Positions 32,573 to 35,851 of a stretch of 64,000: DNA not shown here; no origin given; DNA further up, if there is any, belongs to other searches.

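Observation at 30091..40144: A 10-kb integrative mobilizable element inserted in tRNA-Ala, bounded by 33-bp perfect direct repeats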

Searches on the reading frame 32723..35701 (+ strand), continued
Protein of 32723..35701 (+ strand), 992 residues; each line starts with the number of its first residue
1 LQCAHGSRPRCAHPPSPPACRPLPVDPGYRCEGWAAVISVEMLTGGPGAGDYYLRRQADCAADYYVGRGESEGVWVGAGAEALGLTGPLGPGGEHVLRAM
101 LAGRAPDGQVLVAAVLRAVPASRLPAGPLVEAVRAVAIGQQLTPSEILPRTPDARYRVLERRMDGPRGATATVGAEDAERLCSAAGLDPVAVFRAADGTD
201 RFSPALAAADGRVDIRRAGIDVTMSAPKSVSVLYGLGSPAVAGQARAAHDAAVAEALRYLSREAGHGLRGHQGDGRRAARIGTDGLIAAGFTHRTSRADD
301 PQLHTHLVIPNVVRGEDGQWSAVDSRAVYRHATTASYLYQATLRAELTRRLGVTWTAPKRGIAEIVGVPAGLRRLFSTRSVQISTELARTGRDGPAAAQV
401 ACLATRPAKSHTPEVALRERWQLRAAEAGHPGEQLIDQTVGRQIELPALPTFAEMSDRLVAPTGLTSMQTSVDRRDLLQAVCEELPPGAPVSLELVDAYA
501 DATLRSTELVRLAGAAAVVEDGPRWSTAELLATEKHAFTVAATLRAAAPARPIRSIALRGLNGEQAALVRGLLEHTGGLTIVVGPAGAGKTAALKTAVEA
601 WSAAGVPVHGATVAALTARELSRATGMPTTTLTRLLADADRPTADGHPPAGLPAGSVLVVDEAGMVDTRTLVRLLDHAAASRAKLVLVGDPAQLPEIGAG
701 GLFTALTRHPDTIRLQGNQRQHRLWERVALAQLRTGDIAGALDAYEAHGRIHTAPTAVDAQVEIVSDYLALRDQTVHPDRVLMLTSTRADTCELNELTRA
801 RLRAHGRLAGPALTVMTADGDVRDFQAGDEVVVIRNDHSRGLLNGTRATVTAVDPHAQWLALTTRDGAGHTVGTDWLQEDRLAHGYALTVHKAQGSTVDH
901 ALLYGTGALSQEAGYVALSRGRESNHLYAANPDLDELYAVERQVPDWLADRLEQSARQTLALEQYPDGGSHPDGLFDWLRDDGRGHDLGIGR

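Call 60: search_dna_similar(query=window:32846-35701:+, collection=plasmids, mode=protein, max_rows=25)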
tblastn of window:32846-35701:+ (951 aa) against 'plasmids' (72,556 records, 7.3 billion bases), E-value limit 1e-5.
The search stops at 5000 records and this limit was reached: more records match than are counted here, and every count below describes the 5000 best-scoring records only.
Records with a match: at least 5000; places in all: 5231; records where one place covers at least 80% of the query: 74.
Best place of each record, by identity: <60% 5000.
By first word of the organism name: Escherichia 1248; Acinetobacter 354; Rhizobium 347; Klebsiella 292; Agrobacterium 282; Sinorhizobium 203; Xanthomonas 148; Enterobacter 145; Burkholderia 124; Streptomyces 116; and 201 more.
By predicted mobility (MOB-suite, as given by PLSDB): conjugative 3652; non-mobilizable 685; mobilizable 663.
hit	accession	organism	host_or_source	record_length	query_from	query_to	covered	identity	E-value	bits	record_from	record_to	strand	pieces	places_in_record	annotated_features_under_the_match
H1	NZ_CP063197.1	Thermobifida halotolerans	salt well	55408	56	887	87%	34.5%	5e-63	241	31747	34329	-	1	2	mobF: MobF family relaxase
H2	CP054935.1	Nocardiopsis flavescens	Single Cell,marine sediment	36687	55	904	89%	32.2%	5e-60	231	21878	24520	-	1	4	relaxase domain-containing protein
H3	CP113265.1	Streptomonospora nanhaiensis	-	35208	56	901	89%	32.3%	2e-47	192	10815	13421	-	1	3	relaxase domain-containing protein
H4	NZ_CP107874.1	Streptomyces virginiae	-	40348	87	939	90%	31.9%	7e-62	238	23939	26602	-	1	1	mobF: MobF family relaxase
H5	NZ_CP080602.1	Nocardiopsis sp. MT53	Whole organism,soil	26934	56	893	88%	32.5%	7e-49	197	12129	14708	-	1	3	AAA family ATPase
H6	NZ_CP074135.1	Nocardiopsis changdeensis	Whole organism,soil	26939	56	893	88%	32.5%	7e-49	197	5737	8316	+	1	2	AAA family ATPase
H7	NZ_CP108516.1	Streptomyces sp. NBC_01233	-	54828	87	939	90%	31.7%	5e-61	235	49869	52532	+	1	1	mobF: MobF family relaxase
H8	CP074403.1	Nocardiopsis eucommiae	Whole organism,soil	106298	56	894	85%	32.8%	1e-49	225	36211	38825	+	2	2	relaxase domain-containing protein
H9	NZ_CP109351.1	Streptomyces sp. NBC_01568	-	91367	85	896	85%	32.4%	2e-49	199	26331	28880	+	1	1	mobF: MobF family relaxase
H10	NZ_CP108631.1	Streptomyces xanthophaeus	-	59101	87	939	90%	30.8%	2e-56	220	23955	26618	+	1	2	mobF: MobF family relaxase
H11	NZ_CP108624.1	Streptomyces xanthophaeus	-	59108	87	939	90%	30.8%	2e-56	220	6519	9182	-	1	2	mobF: MobF family relaxase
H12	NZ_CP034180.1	Mycobacteroides abscessus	Homo sapiens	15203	126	884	80%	34.6%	1e-43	180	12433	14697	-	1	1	mobF: MobF family relaxase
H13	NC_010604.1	Mycobacterium marinum M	-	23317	126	884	80%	34.6%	3e-43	179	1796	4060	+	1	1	mobF: MobF family relaxase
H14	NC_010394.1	Mycobacteroides abscessus ATCC 19977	-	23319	126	884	80%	34.6%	3e-43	179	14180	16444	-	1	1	mobF: MobF family relaxase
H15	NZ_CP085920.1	Mycobacteroides abscessus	-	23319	126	884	80%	34.6%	3e-43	179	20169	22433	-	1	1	mobF: MobF family relaxase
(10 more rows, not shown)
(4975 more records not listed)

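Call 62: get_annotated_region(hit=H1, flank=12000)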
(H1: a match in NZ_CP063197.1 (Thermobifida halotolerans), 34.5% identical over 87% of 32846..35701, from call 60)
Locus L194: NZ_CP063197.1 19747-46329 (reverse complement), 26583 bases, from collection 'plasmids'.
description: Thermobifida halotolerans strain DSM 44931 plasmid pTH1, complete sequence
organism: Thermobifida halotolerans (NCBI taxid 483545)
taxonomy: Bacteria; Actinomycetota; Actinomycetes; Streptosporangiales; Nocardiopsaceae; Thermobifida; Thermobifida halotolerans
host: -; source: salt well; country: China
typing (MOB-suite, as given by PLSDB): non-mobilizable
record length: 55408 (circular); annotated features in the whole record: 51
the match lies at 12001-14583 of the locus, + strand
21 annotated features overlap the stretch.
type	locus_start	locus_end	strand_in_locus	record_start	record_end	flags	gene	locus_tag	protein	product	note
CDS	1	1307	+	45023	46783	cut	-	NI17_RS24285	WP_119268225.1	type IV secretory system conjugative DNA transfer family protein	-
CDS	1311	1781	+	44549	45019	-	-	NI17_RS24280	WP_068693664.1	DUF4913 domain-containing protein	-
CDS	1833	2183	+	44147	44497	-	-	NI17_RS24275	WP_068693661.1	hypothetical protein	-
CDS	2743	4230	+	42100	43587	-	-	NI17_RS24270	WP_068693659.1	hypothetical protein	-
CDS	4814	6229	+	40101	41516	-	-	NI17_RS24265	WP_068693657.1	relaxase domain-containing protein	-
CDS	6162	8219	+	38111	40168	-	-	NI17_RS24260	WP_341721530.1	AAA family ATPase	-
CDS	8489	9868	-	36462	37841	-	-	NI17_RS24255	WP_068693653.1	DUF2637 domain-containing protein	-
CDS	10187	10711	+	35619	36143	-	-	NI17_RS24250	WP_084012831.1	helix-turn-helix transcriptional regulator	-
CDS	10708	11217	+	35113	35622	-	-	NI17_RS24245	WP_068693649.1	hypothetical protein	-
CDS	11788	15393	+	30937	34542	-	mobF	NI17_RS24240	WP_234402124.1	MobF family relaxase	-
CDS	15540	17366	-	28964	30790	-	-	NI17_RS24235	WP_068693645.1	hypothetical protein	-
CDS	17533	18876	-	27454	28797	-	-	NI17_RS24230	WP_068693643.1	replicative DNA helicase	GO:0006269 - DNA replication, synthesis of RNA primer [Evidence IEA]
CDS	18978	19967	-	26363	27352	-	-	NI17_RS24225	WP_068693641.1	helix-turn-helix domain-containing protein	-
CDS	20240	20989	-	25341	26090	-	-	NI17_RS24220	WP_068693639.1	GntR family transcriptional regulator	-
CDS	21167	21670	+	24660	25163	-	-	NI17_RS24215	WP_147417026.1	hypothetical protein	-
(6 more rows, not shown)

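Call 64: search_protein_families(library=padloc, proteins=[window:32846-35701:+], max_evalue=0.01)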
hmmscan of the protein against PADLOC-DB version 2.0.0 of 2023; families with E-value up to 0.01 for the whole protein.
window:32846-35701:+ (951 aa): 10 families
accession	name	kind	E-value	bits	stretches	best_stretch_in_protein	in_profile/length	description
PDLC01734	typeIV_RecD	-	1.5e-31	107.5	1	520-886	340-714/763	RecD_0_IVD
PDLC01148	RecD_like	-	3.5e-24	83.1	1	520-883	314-675/719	RecD/Tra ATPase fused to N-terminal HHH domain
PDLC05064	PDC-S68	-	1.9e-21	73.6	2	537-681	701-857/1273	-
PDLC05065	PDC-S68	-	3.3e-17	59.6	2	536-670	620-759/1221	-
PDLC05066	PDC-S68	-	1.6e-15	54.2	2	536-667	593-732/1202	-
PDLC04475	PDC-M16A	-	4.2e-10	36.8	0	840-891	431-486/721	-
PDLC04476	PDC-M16A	-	1e-08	32.1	0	636-658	160-182/691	-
PDLC05035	PDC-S53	-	1.7e-05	21.1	1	614-666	578-628/900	-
PDLC04472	PDC-M16A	-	3.3e-05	20.4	0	840-862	645-667/930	-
PDLC04474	PDC-M16A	-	0.0026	14.2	0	840-862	645-667/917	-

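Call 66: search_solved_structures(query=window:32846-35701:+, max_evalue=0.001)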
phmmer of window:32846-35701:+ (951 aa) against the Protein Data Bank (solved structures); distinct sequences matched with E-value up to 0.001: 17.
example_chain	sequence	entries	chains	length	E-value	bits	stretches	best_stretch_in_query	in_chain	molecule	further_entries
1omh_A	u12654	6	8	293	1.2e-23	86.4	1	174-388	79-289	trwC protein | TrwC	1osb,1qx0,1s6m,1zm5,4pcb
2cdm_A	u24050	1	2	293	1.3e-23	86.3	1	174-388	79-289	TRWC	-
5n8o_A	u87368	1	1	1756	1.7e-21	79.3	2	174-680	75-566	DNA helicase I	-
9f0x_H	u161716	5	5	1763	6.5e-21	77.4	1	174-680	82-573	Multifunctional conjugation protein TraI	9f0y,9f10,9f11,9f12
3l57_A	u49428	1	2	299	6.8e-21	77.4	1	173-388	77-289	Mobilization protein TraI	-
3l6t_A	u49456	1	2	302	7.2e-21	77.3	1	173-388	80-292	Mobilization protein TraI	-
8a1b_A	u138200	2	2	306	8.3e-21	77.1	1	173-388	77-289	TraI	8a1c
1p4d_A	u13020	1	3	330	1e-19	73.4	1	174-388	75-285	TraI protein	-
2q7t_A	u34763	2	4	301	1.1e-19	73.3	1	174-388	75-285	Protein traI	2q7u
2a0i_A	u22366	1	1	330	1.7e-19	72.8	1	174-388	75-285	TraI protein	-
9f0z_H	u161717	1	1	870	3.9e-17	65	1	174-680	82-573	Multifunctional conjugation protein TraI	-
6s3e_A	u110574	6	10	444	2.7e-07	32.4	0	519-661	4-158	PIF1 helicase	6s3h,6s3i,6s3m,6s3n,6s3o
6s3p_A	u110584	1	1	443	2.9e-07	32.3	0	519-661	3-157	PIF1 helicase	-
7bil_A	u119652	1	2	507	3.1e-07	32.2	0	518-661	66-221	PIF1 helicase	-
7oar_A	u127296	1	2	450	7.3e-07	30.9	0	518-661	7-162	Pif1 helicase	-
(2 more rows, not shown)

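Call 73: search_protein_families(library=phrogs, proteins=[window:32846-35701:+], max_evalue=0.001)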
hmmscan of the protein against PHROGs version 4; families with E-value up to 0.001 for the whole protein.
window:32846-35701:+ (951 aa): 5 families
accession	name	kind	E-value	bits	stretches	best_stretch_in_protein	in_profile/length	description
phrog_325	-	DNA, RNA and nucleotide metabolism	3.8e-39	135.7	1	519-911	470-891/986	Dda-like helicase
phrog_4412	-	DNA, RNA and nucleotide metabolism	2.7e-25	89.8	1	519-882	330-707/743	exonuclease V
phrog_1967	-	DNA, RNA and nucleotide metabolism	2.2e-05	24.2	1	505-571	138-201/776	DNA helicase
phrog_296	-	integration and excision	4.1e-05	23.5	1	535-648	317-423/626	DNA transposition protein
phrog_25411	-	unknown function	4.4e-05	23.3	0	527-567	223-261/627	-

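Call 77: search_protein_families(library=pfam, proteins=[L103:9224-12706:+, L103:13038-14300:+, L103:14471-15550:+, L105:3185-3871:+], max_evalue=0.001)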
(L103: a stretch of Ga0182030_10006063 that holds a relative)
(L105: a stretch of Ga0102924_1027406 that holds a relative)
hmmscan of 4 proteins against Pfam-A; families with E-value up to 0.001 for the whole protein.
L103:9224-12706:+ (1160 aa): 8 families
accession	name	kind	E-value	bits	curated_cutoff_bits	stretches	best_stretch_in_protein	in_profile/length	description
PF08751.17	TrwC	-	3.5e-86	289.8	25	1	13-289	3-285/286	TrwC relaxase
PF13604.12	AAA_30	-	8.3e-53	179.4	27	1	428-617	2-190/191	AAA domain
PF13245.12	AAA_19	-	3.5e-15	56.8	25.1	1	445-559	12-132/134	AAA domain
PF13401.12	AAA_22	-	1.2e-05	26.1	27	1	443-557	4-127/130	AAA domain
PF22232.2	TraI_hel_assoc_N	-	4.9e-05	24.3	27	1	454-551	4-99/99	TraI helicase-associated ssDNA bd, N-terminal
PF13086.12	AAA_11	-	5.2e-05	23.6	27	0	518-557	215-251/257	AAA domain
PF01443.25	Viral_helicase1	-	0.00031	21.1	21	0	448-598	2-138/228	Viral superfamily 1 RNA helicase core domain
PF13191.12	AAA_16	-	0.00092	20.2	32.6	1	435-556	15-143/167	AAA ATPase domain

L103:13038-14300:+ (420 aa): 3 families
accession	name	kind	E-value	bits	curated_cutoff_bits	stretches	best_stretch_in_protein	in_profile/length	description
PF00589.27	Phage_integrase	-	1.4e-25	90.5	27.1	1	217-401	3-169/172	Phage integrase family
PF22022.2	Phage_int_M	-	1.8e-08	35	27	1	125-186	16-80/96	Phage integrase central domain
PF14659.12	Phage_int_SAM_3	-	4.7e-05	24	22.6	1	112-162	5-54/58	Phage integrase, N-terminal SAM-like domain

L103:14471-15550:+ (359 aa): 0 families

L105:3185-3871:+ (229 aa): 1 family
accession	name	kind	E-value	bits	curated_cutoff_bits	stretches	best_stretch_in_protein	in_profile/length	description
PF02534.20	T4SS-DNA_transf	-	8.6e-11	41.8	20.1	1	20-205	47-240/468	Type IV secretory system Conjugative DNA transfer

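Call 97: predict_structure(alignment_id=A1)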
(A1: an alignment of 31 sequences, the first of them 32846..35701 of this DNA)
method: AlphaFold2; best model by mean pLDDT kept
length: 951 residues; sequences in the alignment: 31
mean_pLDDT: 82.0   pTM: 0.72
mean pLDDT of the five models: 82.0, 82.0, 79.7, 78.8, 77.5
residues with pLDDT >= 90: 403; 70-90: 392; 50-70: 77; < 50: 79
segments of 3 or more residues with pLDDT < 50: 4-9, 13-21, 229-235, 474-477, 892-900, 913-951
pLDDT, mean of each block of 10 residues (from residue 1): 49 42 58 91 88 86 87 78 89 90 80 82 66 91 93 87 87 78 94 94 96 95 71 50 89 85 91 85 85 96 97 92 92 88 72 63 71 88 94 91 89 95 85 93 95 97 92 56 88 93 82 78 89 89 86 92 92 86 92 89 75 91 89 93 91 60 90 83 88 81 88 83 94 86 87 92 87 78 92 86 90 93 91 88 90 83 74 81 87 46 57 38 31 37 30 29
secondary structure, 60 per line:
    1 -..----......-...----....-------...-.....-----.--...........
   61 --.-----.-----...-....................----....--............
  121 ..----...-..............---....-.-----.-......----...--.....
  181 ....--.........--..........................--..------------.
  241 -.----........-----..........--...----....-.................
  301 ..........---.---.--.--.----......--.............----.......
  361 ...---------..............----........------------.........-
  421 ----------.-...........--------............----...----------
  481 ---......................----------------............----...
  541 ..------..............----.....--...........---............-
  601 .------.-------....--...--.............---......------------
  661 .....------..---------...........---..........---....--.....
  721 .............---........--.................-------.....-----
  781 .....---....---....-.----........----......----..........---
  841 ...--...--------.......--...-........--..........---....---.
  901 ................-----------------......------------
elements in order (helices of 4 or more, strands of 3 or more residues): H8-13 H22-25 E33-35 H37-41 H50-60 E75-77 E82-84 H85-98 H103-106 H109-122 E131-133 H134-144 H148-151 H161-166 E171-173 E176-184 H187-195 H198-223 E247-254 E260-269 E272-274 E279-282 H284-310 H329-334 H337-349 H354-363 H373-386 H391-398 H411-419 H433-443 H452-463 E468-470 E484-486 H487-505 H522-533 E538-542 H549-562 E567-571 H574-584 E588-590 H591-599 E616-619 H627-639 E643-648 H661-665 H683-693 H697-706 E710-713 H716-733 E740-744 H747-763 E771-775 E781-785 E789-792 E806-813 E818-823 E828-832 H833-837 E841-843 E846-848 E857-863 H870-877 E880-889 H893-896 H900-916 H934-939
